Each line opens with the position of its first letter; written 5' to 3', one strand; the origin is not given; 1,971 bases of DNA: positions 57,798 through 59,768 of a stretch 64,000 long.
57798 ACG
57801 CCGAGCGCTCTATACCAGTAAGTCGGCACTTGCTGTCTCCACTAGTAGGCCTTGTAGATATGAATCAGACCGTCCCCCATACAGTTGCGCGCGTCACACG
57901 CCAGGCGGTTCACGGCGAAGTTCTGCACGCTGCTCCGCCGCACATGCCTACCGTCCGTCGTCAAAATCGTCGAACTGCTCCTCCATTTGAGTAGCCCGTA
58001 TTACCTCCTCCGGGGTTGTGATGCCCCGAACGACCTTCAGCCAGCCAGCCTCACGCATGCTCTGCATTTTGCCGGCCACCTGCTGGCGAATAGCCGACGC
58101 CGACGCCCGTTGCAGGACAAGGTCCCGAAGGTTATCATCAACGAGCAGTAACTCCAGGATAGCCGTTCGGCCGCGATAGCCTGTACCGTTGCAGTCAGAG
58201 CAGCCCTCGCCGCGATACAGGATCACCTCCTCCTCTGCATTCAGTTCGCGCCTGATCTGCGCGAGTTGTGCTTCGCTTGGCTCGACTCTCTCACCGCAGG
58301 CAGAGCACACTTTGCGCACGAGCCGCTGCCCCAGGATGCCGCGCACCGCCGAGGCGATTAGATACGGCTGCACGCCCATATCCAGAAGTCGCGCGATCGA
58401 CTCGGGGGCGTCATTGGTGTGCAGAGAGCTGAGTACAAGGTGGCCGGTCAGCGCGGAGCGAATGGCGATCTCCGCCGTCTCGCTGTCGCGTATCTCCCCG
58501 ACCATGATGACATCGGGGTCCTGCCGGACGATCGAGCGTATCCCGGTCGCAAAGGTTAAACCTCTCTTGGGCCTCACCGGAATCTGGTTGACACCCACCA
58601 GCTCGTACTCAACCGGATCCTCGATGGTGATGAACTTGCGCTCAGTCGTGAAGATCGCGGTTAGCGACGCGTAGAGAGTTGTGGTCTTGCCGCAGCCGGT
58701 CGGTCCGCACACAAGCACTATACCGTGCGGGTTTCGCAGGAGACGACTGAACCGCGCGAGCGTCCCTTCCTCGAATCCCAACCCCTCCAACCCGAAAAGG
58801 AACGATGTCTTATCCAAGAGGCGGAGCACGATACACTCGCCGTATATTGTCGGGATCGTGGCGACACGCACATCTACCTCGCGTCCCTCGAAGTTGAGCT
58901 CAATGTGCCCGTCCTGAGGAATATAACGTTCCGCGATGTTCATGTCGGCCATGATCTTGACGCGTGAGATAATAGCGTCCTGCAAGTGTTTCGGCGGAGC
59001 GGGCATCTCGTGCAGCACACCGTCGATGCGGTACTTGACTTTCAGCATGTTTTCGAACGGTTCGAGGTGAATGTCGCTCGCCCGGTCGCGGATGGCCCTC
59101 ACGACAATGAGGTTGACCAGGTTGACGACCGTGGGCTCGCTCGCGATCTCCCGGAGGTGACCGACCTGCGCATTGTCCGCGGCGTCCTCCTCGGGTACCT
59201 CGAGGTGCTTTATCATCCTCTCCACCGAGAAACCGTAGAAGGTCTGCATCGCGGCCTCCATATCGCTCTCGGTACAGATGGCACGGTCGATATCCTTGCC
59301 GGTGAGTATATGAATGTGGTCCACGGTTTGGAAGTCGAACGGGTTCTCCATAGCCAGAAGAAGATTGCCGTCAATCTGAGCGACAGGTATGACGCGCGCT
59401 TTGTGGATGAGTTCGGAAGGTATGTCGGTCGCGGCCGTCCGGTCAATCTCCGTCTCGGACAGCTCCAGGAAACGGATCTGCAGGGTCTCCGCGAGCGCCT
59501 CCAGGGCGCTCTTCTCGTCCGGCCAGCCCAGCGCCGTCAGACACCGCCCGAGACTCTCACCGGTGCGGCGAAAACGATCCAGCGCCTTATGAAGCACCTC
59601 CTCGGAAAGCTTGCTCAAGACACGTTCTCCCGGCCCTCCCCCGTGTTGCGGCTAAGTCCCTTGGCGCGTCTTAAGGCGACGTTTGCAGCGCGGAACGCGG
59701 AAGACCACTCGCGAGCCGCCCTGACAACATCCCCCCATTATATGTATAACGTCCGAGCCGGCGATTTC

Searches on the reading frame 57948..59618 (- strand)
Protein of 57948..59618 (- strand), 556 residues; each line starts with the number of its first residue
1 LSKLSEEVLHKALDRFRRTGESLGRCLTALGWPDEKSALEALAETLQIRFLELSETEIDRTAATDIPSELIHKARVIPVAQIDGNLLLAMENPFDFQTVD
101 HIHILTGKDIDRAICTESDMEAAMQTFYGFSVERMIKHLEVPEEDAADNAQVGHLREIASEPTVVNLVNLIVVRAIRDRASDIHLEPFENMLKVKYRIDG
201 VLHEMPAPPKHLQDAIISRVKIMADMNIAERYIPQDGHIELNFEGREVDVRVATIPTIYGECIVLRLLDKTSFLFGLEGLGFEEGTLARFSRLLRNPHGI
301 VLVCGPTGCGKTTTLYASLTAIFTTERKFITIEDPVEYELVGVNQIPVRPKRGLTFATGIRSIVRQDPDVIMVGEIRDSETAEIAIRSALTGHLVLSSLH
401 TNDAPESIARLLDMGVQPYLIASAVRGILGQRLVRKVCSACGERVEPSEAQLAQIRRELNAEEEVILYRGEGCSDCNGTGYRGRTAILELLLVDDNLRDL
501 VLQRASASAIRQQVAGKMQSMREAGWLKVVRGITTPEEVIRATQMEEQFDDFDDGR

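Call 35: search_protein_families(library=ncbifam, proteins=[window:57948-59618:-], max_evalue=1e-10)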
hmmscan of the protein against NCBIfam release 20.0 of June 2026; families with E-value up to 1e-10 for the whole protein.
window:57948-59618:- (556 aa): 12 families
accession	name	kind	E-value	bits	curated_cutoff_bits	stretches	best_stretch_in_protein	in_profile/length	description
TIGR02533.1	type_II_gspE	equivalog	5.5e-179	595.9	630.25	1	65-543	3-486/486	type II secretion system ATPase GspE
TIGR02538.1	type_IV_pilB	equivalog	4e-165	550.6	675.65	1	4-544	12-563/564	type IV-A pilus assembly ATPase PilB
NF053534.1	T4PilAsmATPsTfpB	equivalog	3.6e-136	454.9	850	1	39-543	69-582/584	type IV pilus assembly ATPase TfpB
NF007755.0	PRK10436.1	equivalog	5.8e-127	424.2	617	1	73-547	16-463/465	type II secretion system protein GspE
NF041000.1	ATPase_ComGA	equivalog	1.4e-70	237.4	300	1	171-435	3-266/267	competence type IV pilus ATPase ComGA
TIGR01420.1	pilT_fam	subfamily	5.5e-45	154.1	319.1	1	171-436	5-270/343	PilT/PilU family type 4a pilus ATPase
TIGR02525.1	plasmid_TraJ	equivalog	6e-26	91.3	368.3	1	290-414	142-272/372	plasmid transfer ATPase TraJ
TIGR02524.1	dot_icm_DotB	equivalog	5.7e-21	75.1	463.3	1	298-413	134-258/358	Dot/Icm type IV secretion system ATPase DotB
NF058587.1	archaellum_moto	equivalog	7.7e-14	51.3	550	1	301-412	278-394/527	archaellum flagellar ATPase motor FlaI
TIGR02788.1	VirB11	equivalog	1.3e-13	50.7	249.95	1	290-415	136-266/308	P-type DNA transfer ATPase VirB11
TIGR02782.1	TrbB_P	equivalog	1.3e-12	47.6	304.55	1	300-412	138-253/303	P-type conjugative transfer ATPase TrbB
TIGR03819.1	heli_sec_ATPase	hypoth_equivalog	7.6e-11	41.8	373.15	0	258-425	137-311/340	TadA family conjugal transfer-associated ATPase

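Call 45: find_homologous_proteins(query=window:57948-59618:-, max_evalue=1e-50)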
Query window:57948-59618:- (556 aa): 8000 proteins with E <= 1e-50 among 8000 candidates; the best 120 are listed.
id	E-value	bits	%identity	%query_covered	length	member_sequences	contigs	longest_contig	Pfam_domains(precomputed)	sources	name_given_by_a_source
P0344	0.0e+0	1228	100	100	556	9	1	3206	PF05157.21,PF00437.27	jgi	-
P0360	0.0e+0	1175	95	100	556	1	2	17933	PF05157.21,PF00437.27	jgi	jgi:type II secretory ATPase GspE/PulE/Tfp pilus assembly ATPase PilB-like protein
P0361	0.0e+0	1149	94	100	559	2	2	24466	PF05157.21,PF00437.27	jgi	-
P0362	0.0e+0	1074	85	99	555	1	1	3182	PF05157.21,PF00437.27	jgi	jgi:type II secretion system protein E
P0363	0.0e+0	1066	86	99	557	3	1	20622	PF05157.21,PF00437.27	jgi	-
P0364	0.0e+0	1027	82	100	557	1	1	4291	PF05157.21,PF00437.27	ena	-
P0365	4.1e-293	991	80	99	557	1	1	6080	PF05157.21,PF00437.27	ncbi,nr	ncbi:MAG: type II/IV secretion system protein [Candidatus Hydrogenedentes bacterium]|nr:type II/IV s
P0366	1.4e-284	963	75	99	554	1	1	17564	PF05157.21,PF00437.27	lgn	-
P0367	2.7e-284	962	77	99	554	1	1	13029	PF05157.21,PF00437.27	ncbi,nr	ncbi:MAG: Flp pilus assembly complex ATPase component [bacterium]|nr:Flp pilus assembly complex ATPa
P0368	4.0e-284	961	77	99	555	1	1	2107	PF05157.21,PF00437.27,PF13555.13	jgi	jgi:type II secretory ATPase GspE/PulE/Tfp pilus assembly ATPase PilB-like protein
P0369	9.1e-281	950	78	98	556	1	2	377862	PF05157.21,PF00437.27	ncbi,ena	-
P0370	1.0e-280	950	76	99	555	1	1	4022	PF05157.21,PF00437.27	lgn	-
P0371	3.5e-279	945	74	100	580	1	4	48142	PF05157.21,PF00437.27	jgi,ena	-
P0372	2.1e-277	939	76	99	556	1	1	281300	PF05157.21,PF00437.27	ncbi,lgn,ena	-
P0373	1.6e-275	933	74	99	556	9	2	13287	PF05157.21,PF00437.27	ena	-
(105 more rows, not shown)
